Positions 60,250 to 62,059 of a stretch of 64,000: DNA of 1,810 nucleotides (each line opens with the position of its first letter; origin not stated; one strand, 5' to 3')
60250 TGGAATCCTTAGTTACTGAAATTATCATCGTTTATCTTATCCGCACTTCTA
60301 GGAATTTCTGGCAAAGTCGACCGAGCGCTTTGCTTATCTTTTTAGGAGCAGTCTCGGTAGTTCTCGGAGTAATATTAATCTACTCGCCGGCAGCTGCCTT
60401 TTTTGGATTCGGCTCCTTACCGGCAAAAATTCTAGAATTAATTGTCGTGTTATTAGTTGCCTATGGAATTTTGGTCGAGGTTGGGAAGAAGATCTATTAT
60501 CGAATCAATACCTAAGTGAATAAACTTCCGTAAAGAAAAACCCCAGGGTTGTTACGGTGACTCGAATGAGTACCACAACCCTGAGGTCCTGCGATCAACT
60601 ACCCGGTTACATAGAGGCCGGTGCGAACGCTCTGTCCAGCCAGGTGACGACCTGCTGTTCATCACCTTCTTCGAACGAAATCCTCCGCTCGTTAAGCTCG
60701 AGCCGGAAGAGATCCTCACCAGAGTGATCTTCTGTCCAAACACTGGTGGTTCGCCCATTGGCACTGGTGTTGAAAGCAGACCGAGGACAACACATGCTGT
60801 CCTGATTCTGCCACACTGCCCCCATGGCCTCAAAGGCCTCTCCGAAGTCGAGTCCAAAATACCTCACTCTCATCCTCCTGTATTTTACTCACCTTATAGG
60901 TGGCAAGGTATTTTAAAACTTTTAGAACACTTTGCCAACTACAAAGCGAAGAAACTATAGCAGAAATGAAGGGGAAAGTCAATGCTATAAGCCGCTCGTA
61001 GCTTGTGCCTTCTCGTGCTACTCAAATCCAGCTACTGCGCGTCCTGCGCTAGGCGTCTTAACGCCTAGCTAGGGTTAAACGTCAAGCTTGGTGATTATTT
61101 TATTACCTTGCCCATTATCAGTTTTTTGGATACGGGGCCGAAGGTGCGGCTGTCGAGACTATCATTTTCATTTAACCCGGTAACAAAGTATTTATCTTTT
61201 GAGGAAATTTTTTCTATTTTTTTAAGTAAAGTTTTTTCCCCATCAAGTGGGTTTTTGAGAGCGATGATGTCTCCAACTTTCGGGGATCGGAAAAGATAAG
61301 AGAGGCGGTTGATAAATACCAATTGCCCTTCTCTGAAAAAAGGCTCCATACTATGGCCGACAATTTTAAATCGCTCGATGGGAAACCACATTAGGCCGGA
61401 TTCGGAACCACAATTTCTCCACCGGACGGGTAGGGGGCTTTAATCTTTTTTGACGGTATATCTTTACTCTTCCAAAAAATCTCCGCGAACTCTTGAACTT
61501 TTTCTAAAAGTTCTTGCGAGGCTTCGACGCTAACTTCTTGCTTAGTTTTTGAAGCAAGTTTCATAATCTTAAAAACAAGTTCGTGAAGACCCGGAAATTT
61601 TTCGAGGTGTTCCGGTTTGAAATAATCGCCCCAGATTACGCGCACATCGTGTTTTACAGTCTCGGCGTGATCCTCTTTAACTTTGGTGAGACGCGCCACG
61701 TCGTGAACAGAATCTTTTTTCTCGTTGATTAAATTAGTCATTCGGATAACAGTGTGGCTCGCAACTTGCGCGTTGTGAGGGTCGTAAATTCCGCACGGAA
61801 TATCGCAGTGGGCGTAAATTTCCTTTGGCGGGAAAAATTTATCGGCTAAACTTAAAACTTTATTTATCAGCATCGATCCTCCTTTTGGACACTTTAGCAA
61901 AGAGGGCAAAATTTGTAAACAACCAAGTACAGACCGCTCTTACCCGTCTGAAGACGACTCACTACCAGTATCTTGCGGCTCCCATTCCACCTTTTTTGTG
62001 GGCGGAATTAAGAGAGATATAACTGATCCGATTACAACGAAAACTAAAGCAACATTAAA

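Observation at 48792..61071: Two ~93-nt direct copies of a two-helix structured element (R2) 12 kb apart, with substitutions confined to unpaired regions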

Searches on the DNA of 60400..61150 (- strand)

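Call 13: search_rna_families(source=window, start=60400, end=61150, threshold=evalue, max_evalue=10)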
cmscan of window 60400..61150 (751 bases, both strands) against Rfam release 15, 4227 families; matches with E-value up to 10: 13.
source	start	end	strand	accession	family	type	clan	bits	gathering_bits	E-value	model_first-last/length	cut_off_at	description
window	60889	60949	-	RF04161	mir-3688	Gene; miRNA;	-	27.7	84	0.0024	1-88/88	no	mir-3688 microRNA precursor family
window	60889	60949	+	RF04161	mir-3688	Gene; miRNA;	-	25.7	84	0.0088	1-88/88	no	mir-3688 microRNA precursor family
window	60873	60968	-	RF04285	mir-660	Gene; miRNA;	-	23.6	73.3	0.022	1-76/76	no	mir-660 microRNA precursor family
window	60870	60969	-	RF04202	MIR5380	Gene; miRNA;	-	23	150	0.058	1-137/137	no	MIR5380 microRNA precursor family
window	60879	60959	-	RF03664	MIR6288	Gene; miRNA;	-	21.6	74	0.15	1-92/92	no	MIR6288 microRNA precursor family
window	60880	60958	-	RF04239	mir-4679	Gene; miRNA;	-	17.5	88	2.5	1-75/75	no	mir-4679 microRNA precursor family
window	60525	60596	-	RF03214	mir-769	Gene; miRNA;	-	16.5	57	3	1-81/81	no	mir-769 microRNA precursor family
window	60889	60949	-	RF00906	MIR1120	Gene; miRNA;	-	15.3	86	7.1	1-87/87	no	MIR1120/MIR1122 microRNA precursor family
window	60528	60601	-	RF00933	mir-875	Gene; miRNA;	-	14.6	84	6.6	1-73/73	no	mir-875 microRNA precursor family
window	60819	60939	-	RF02161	PART1_3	Gene; lncRNA;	-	14.2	40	1.6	1-131/131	no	Prostate androgen-regulated transcript 1 conserved region 3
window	60641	60669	-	RF01133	sR3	Gene; snRNA; snoRNA; CD-box;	-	13.6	41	0.67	1-55/55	no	Small nucleolar RNA sR3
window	60660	60723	-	RF01142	sR19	Gene; snRNA; snoRNA; CD-box;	-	13.2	45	1.6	1-63/63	no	Small nucleolar RNA sR19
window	60534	60593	-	RF04153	MIR856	Gene; miRNA;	-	9.8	297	9.3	1-258/258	no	MIR856 microRNA precursor family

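Call 93: search_dna_similar(query=window:60950-61100:-, collection=phages, mode=distant, max_evalue=0.01)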
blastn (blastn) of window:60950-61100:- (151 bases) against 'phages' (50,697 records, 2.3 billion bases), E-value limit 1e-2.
No match.

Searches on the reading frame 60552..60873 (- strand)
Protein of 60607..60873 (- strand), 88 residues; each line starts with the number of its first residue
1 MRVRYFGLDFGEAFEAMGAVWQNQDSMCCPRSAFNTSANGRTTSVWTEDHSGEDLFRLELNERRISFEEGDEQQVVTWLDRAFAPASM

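Call 15: search_protein_families(library=pfam, proteins=[window:60607-60873:-, window:60552-60857:-], max_evalue=0.01)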
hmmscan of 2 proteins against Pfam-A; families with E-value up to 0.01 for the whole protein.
window:60607-60873:- (88 aa): 0 families

window:60552-60857:- (101 aa): 0 families

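Call 28: find_homologous_proteins(query=window:60607-60873:-, max_evalue=0.01)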
Query window:60607-60873:- (88 aa): 1 proteins with E <= 0.01 among 2 candidates.
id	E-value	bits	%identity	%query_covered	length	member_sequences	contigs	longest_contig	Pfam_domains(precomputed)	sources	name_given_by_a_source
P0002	2.6e-52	192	99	98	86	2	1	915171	-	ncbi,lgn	-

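Call 29: find_encoding_contigs(protein=P0002, flank=10000, max_places=8)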
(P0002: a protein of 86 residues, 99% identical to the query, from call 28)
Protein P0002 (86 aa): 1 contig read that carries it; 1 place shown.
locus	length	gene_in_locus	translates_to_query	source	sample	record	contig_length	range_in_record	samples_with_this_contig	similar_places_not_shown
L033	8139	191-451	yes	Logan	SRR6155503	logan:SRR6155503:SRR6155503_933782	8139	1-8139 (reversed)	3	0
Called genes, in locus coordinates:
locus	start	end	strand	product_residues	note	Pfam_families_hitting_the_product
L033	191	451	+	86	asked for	-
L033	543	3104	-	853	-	PF00690:Cation_ATPase_N, PF00122:E1-E2_ATPase, PF00702:Hydrolase, PF13246:Cation_ATPase, PF00689:Cation_ATPase_C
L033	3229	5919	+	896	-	PF00690:Cation_ATPase_N, PF00122:E1-E2_ATPase, PF00702:Hydrolase, PF13246:Cation_ATPase, PF00689:Cation_ATPase_C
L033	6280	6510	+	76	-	-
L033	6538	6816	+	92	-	-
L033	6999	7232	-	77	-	PF07754:Ribosomal_aS21 (faint), PF24292:DUF7479 (weak)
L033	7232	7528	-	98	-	PF14076:DUF4258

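Call 96: search_protein_families(library=phrogs, proteins=[window:60607-60873:-], max_evalue=0.01)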
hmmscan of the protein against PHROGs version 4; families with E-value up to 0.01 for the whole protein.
window:60607-60873:- (88 aa): 0 families

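Call 97: search_protein_families(library=ncbifam, proteins=[window:60607-60873:-], max_evalue=0.01)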
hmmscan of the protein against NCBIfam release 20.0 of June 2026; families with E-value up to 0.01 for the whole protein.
window:60607-60873:- (88 aa): 0 families

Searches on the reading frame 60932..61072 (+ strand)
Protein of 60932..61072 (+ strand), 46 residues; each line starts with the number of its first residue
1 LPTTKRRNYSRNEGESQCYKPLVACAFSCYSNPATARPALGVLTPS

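Call 47: search_protein_representatives(protein=window:60932-61072:+)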
Query: 46 residues. Proteins with E-value up to 0.001 (for the whole library): 0; up to 1e-10: 0; up to 1e-30: 0. The best 0 are listed.

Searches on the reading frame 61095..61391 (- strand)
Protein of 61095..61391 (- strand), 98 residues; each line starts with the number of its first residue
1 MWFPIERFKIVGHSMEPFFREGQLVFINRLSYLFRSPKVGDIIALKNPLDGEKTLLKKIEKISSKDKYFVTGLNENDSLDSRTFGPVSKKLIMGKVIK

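Call 15: search_protein_families(library=pfam, proteins=[window:61095-61391:-], max_evalue=0.01)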
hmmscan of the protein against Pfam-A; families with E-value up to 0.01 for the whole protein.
window:61095-61391:- (98 aa): 2 families
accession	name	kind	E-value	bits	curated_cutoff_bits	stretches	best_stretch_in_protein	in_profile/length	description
PF10502.14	Peptidase_S26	-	6.7e-19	68.9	22.9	2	3-59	21-77/168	Signal peptidase, peptidase S26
PF00717.28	Peptidase_S24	-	1.3e-05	25.3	23.3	1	9-97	39-116/116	Peptidase S24-like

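Call 18: find_encoding_contigs(protein=window:61095-61391:-, flank=3000, max_places=8)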
Protein window:61095-61391:- (98 aa): 4 contigs read that carry it; 2 places shown.
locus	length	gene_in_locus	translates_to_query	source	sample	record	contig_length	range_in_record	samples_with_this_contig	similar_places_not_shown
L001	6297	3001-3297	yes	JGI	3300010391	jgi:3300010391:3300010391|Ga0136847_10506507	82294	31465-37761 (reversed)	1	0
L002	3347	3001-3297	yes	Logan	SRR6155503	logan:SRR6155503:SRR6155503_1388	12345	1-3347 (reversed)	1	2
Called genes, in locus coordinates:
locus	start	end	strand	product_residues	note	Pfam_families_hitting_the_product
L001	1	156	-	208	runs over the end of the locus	PF09335:VTT_dom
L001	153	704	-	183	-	PF01625:PMSR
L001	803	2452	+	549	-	PF00083:Sugar_tr (weak), PF07690:MFS_1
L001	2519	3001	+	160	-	PF09055:Sod_Ni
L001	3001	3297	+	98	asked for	PF10502:Peptidase_S26, PF00717:Peptidase_S24 (weak), PF10502:Peptidase_S26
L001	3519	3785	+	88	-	-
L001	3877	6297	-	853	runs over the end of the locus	PF00690:Cation_ATPase_N, PF00122:E1-E2_ATPase, PF00702:Hydrolase, PF13246:Cation_ATPase, PF00689:Cation_ATPase_C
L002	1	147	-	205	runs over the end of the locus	PF09335:VTT_dom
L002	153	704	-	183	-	PF01625:PMSR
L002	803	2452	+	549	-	PF00083:Sugar_tr (weak), PF07690:MFS_1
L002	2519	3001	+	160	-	PF09055:Sod_Ni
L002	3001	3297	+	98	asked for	PF10502:Peptidase_S26, PF00717:Peptidase_S24 (weak), PF10502:Peptidase_S26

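Call 33: list_cluster_members(proteins=[P0002, window:61095-61391:-, window:57954-60515:+, window:49068-51098:-, window:46613-47980:-])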
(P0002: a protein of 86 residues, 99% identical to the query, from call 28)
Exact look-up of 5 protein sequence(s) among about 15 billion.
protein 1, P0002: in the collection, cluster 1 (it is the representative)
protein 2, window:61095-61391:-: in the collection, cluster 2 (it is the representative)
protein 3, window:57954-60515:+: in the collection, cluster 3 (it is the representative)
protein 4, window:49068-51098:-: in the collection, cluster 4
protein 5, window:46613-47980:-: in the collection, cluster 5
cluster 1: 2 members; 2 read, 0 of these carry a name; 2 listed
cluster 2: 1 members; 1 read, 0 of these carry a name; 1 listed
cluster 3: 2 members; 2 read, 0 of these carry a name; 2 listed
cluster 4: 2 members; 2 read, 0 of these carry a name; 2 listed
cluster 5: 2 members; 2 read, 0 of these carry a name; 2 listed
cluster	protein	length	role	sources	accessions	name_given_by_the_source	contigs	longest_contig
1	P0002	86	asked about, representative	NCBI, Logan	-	-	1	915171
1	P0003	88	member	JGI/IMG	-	-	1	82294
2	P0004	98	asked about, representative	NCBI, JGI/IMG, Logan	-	-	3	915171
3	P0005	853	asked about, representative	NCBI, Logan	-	-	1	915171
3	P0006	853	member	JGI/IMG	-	-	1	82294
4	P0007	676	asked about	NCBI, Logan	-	-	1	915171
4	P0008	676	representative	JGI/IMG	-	-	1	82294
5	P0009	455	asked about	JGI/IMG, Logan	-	-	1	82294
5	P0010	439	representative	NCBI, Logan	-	-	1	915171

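Call 34: find_encoding_contigs(protein=L001:803-2452:+, flank=10000, max_places=4)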
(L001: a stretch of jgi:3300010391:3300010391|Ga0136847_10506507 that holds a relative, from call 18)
Protein L001:803-2452:+ (549 aa): 4 contigs read that carry it; 3 places shown.
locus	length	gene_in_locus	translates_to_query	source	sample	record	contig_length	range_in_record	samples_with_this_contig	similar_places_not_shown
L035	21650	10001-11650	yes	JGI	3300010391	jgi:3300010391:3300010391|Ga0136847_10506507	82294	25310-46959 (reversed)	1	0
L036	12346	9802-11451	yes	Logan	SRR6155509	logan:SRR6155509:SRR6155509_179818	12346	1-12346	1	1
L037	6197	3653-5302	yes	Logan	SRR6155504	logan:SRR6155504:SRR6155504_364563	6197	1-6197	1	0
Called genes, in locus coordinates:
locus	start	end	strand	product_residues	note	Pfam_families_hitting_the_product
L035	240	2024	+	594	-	PF01807:Zn_ribbon_DnaG, PF08275:DNAG_N, PF01751:Toprim, PF13155:Toprim_2, PF13662:Toprim_4, PF10410:DnaB_bind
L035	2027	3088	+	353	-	PF03979:Sigma70_r1_1, PF00140:Sigma70_r1_2, PF04542:Sigma70_r2, PF04539:Sigma70_r3, PF04545:Sigma70_r4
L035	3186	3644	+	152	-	-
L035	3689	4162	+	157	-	PF04308:RNaseH_like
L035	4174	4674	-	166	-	-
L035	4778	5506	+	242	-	PF04402:SIMPL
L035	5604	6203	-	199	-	-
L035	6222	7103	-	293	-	-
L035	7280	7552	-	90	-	-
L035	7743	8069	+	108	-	-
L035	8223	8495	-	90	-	-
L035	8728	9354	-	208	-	PF09335:VTT_dom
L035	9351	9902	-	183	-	PF01625:PMSR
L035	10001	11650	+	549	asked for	PF00083:Sugar_tr (weak), PF07690:MFS_1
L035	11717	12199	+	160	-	PF09055:Sod_Ni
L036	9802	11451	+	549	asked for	PF00083:Sugar_tr (weak), PF07690:MFS_1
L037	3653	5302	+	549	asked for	PF00083:Sugar_tr (weak), PF07690:MFS_1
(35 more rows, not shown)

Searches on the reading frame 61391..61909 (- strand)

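Call 15: search_protein_families(library=pfam, proteins=[window:61391-61909:-], max_evalue=0.01)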
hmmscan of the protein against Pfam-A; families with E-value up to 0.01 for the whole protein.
window:61391-61909:- (172 aa): 1 family
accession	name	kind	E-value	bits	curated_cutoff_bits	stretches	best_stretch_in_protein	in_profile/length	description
PF09055.16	Sod_Ni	-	3.5e-44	150.8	25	1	31-149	3-127/127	Nickel-containing superoxide dismutase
